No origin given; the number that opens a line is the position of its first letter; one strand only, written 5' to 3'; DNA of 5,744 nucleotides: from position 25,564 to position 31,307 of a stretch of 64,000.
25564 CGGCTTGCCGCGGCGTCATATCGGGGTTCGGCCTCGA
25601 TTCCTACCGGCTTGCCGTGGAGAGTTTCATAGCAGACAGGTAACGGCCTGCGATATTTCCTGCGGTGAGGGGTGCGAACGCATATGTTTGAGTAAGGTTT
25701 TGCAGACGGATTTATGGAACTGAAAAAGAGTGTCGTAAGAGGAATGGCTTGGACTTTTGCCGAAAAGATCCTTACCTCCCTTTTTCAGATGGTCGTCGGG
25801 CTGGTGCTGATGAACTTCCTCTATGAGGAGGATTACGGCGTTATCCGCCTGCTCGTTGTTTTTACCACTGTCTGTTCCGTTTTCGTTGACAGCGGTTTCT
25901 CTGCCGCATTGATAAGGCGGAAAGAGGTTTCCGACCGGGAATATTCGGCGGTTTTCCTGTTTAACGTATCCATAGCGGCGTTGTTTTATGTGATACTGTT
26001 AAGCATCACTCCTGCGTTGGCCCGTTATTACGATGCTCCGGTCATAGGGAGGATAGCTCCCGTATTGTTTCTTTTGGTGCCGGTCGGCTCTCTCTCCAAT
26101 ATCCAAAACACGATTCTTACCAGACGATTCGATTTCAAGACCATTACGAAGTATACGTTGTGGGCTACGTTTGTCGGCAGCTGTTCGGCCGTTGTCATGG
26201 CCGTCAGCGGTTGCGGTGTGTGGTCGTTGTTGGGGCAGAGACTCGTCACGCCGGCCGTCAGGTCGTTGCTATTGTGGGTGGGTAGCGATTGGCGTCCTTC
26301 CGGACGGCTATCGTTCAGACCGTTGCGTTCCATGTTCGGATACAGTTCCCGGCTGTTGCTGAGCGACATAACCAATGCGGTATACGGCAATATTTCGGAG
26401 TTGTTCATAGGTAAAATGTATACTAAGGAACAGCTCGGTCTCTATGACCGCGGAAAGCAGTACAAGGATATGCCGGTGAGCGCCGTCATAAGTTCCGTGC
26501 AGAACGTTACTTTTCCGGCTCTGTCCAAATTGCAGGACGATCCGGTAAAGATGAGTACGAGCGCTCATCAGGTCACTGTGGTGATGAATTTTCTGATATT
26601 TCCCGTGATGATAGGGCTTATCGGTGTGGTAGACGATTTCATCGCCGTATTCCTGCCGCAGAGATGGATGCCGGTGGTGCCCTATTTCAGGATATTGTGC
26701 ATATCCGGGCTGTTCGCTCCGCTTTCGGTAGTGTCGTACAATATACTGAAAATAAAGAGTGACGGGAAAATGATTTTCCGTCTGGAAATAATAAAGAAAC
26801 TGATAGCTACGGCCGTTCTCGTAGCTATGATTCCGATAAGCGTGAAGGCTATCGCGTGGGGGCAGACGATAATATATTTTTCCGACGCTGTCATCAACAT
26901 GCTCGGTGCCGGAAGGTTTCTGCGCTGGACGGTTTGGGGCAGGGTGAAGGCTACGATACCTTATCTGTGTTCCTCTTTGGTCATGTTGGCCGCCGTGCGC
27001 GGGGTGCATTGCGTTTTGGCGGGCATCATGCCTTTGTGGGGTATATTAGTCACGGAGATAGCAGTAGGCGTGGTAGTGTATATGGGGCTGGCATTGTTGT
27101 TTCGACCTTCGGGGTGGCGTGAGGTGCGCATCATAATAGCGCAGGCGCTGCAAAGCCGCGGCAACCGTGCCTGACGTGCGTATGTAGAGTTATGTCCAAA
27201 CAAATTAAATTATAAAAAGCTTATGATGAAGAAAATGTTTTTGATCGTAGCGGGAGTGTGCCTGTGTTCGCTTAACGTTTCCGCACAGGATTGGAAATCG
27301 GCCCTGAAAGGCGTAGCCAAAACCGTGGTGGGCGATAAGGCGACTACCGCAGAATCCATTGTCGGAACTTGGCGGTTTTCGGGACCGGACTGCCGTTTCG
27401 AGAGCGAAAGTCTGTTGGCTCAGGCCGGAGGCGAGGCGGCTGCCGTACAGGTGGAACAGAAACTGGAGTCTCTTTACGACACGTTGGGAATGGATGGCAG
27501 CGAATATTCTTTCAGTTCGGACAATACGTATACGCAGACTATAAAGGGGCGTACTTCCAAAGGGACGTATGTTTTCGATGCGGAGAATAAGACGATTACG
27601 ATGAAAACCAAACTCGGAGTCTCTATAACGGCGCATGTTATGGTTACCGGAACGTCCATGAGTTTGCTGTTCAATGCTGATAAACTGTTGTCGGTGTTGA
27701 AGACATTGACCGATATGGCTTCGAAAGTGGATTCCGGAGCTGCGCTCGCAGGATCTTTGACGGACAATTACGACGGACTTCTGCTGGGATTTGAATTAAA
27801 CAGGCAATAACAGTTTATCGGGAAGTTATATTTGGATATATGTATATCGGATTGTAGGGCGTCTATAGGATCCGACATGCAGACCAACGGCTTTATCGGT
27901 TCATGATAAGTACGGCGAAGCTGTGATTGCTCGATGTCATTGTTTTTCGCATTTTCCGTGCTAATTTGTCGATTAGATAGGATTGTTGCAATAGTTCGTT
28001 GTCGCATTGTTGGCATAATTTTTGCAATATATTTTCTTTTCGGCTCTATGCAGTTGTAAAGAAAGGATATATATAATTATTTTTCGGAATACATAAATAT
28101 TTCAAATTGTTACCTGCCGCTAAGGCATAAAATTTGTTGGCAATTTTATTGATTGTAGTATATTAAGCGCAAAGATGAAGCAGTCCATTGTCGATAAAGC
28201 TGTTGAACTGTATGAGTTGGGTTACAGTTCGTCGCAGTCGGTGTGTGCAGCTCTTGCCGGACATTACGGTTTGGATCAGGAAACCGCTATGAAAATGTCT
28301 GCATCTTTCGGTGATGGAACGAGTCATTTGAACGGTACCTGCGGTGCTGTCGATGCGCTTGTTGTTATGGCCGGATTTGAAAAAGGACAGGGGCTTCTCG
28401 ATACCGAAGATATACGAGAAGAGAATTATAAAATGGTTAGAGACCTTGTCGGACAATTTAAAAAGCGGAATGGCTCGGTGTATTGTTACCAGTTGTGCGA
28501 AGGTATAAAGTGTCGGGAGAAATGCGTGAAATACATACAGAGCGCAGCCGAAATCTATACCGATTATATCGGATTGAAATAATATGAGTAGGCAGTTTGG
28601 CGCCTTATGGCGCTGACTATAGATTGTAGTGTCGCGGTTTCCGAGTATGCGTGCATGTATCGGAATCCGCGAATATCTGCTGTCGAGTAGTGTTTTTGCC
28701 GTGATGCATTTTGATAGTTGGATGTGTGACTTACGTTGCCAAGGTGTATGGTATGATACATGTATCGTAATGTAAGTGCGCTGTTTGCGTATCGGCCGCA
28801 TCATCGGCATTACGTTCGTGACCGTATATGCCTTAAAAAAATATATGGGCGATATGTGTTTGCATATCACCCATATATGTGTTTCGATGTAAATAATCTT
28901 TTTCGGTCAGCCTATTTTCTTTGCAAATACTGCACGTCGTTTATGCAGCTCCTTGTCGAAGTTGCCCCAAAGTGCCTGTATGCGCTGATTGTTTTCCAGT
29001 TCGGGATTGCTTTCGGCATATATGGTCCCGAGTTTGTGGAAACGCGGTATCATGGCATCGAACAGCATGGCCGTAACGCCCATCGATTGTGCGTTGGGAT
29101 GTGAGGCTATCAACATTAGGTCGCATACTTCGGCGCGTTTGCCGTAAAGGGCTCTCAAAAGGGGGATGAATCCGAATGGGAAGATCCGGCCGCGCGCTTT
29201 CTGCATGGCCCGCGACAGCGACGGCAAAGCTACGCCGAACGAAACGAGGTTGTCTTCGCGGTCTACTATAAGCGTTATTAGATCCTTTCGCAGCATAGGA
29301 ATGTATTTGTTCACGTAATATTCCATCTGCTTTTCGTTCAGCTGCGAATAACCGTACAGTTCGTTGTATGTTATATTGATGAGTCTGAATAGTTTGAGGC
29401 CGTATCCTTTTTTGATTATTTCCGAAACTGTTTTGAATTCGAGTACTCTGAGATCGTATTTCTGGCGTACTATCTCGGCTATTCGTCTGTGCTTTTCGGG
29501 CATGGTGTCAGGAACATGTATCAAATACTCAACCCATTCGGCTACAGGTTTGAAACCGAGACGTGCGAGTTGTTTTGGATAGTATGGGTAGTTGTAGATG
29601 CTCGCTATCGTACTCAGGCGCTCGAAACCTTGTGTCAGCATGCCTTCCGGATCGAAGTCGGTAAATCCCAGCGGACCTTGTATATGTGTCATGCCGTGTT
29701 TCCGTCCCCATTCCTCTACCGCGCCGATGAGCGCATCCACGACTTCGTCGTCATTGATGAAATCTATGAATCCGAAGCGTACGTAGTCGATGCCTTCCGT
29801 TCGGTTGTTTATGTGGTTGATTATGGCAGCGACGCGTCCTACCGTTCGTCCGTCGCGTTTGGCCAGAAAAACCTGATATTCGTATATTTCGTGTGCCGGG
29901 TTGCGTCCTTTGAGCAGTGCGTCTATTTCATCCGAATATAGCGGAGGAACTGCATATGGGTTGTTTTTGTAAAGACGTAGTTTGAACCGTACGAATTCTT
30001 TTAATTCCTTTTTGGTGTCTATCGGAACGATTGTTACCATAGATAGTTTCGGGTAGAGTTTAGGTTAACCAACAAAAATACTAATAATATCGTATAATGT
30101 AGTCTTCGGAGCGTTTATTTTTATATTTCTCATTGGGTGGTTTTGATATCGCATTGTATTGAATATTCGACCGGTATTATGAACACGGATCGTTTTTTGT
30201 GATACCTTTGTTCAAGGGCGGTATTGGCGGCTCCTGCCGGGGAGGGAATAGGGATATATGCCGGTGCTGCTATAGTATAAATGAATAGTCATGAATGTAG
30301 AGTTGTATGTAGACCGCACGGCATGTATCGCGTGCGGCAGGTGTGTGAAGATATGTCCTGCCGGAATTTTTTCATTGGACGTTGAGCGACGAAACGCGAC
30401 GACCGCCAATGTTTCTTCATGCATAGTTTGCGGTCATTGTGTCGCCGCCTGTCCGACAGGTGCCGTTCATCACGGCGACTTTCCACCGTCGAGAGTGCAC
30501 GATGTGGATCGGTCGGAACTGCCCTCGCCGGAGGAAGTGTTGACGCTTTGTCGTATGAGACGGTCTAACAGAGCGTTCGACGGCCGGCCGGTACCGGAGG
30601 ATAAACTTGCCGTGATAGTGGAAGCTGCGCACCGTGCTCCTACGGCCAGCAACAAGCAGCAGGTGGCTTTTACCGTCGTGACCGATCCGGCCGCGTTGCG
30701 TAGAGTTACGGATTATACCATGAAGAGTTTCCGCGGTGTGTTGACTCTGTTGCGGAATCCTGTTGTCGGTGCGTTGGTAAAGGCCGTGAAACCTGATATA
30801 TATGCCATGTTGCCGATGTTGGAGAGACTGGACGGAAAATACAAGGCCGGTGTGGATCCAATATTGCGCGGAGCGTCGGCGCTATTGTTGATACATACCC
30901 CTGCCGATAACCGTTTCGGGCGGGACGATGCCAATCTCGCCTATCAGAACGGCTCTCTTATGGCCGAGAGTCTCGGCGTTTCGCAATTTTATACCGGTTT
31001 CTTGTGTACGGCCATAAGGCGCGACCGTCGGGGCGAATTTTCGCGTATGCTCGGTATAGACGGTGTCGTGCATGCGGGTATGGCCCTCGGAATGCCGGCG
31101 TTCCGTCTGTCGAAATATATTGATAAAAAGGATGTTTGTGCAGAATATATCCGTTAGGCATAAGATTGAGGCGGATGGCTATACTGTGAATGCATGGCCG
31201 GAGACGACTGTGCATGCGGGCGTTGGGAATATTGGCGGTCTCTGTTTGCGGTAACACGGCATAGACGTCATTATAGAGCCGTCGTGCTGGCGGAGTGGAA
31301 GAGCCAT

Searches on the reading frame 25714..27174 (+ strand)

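Call 58: search_protein_families(library=pfam, proteins=[window:25714-27174:+], max_evalue=0.001)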
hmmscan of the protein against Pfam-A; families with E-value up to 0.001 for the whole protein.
window:25714-27174:+ (486 aa): 2 families
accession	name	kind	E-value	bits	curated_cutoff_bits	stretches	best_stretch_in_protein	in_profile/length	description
PF13440.11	Polysacc_synt_3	-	1.3e-82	277.8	23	1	32-323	2-293/293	Polysaccharide biosynthesis protein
PF01943.22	Polysacc_synt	-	6.6e-29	101.6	28.2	1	7-274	1-274/274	Polysaccharide biosynthesis protein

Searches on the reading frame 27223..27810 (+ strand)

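Call 89: search_protein_families(library=pfam, proteins=[window:27223-27810:+], max_evalue=0.001)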
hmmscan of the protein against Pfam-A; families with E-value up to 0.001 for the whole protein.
window:27223-27810:+ (195 aa): 1 family
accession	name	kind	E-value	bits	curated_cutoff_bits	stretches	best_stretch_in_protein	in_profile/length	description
PF16270.11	DUF4923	-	2.5e-49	167.9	22.8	1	25-194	7-176/176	Lipocalin-like domain (DUF4923)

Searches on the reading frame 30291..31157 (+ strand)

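Call 88: search_protein_families(library=pfam, proteins=[window:30291-31157:+], max_evalue=0.001)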
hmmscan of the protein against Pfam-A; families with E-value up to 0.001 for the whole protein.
window:30291-31157:+ (288 aa): 17 families
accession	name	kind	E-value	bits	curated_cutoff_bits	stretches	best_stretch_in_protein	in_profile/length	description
PF00881.29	Nitroreductase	-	1.7e-22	80.8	23.5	1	88-267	2-166/167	Nitroreductase family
PF00037.32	Fer4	-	2.5e-12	46.5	21.1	2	6-26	2-22/24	4Fe-4S binding domain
PF12837.12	Fer4_6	-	4.5e-11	42.6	25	2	6-26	3-23/24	4Fe-4S binding domain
PF13237.11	Fer4_10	-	4.1e-10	39.9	25.5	1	6-55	3-53/53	4Fe-4S dicluster domain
PF13187.11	Fer4_9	-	7.7e-10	39.1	27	1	11-58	1-51/52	4Fe-4S dicluster domain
PF12838.12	Fer4_7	-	8.1e-10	39.5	27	1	12-58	2-52/52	4Fe-4S dicluster domain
PF13484.11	Fer4_16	-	7.3e-09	36.7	30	1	44-62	2-20/66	4Fe-4S double cluster binding domain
PF12797.12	Fer4_2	-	3.1e-08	33.5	24.5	1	6-24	4-22/22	4Fe-4S binding domain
PF14697.11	Fer4_21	-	1.1e-07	32.3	35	1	7-59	3-57/59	4Fe-4S dicluster domain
PF13183.11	Fer4_8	-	6.4e-07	30.3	27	0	41-65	2-27/68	4Fe-4S dicluster domain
PF13459.11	Fer4_15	-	1.3e-05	26.3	22.4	0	6-30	2-25/66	4Fe-4S single cluster domain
PF12800.12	Fer4_4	-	7e-05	23.3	24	0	11-25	3-17/17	4Fe-4S binding domain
PF25160.1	LdpA_Fe-S-bd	-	0.00037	20.6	27.6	0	8-26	24-42/49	LdpA Fe-S cluster-binding domain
PF13370.11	Fer4_13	-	0.0004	21.5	24.5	0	7-28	1-21/58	4Fe-4S single cluster domain of Ferredoxin I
PF13534.11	Fer4_17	-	0.0004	21.3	22.2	0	11-57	1-59/61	4Fe-4S dicluster domain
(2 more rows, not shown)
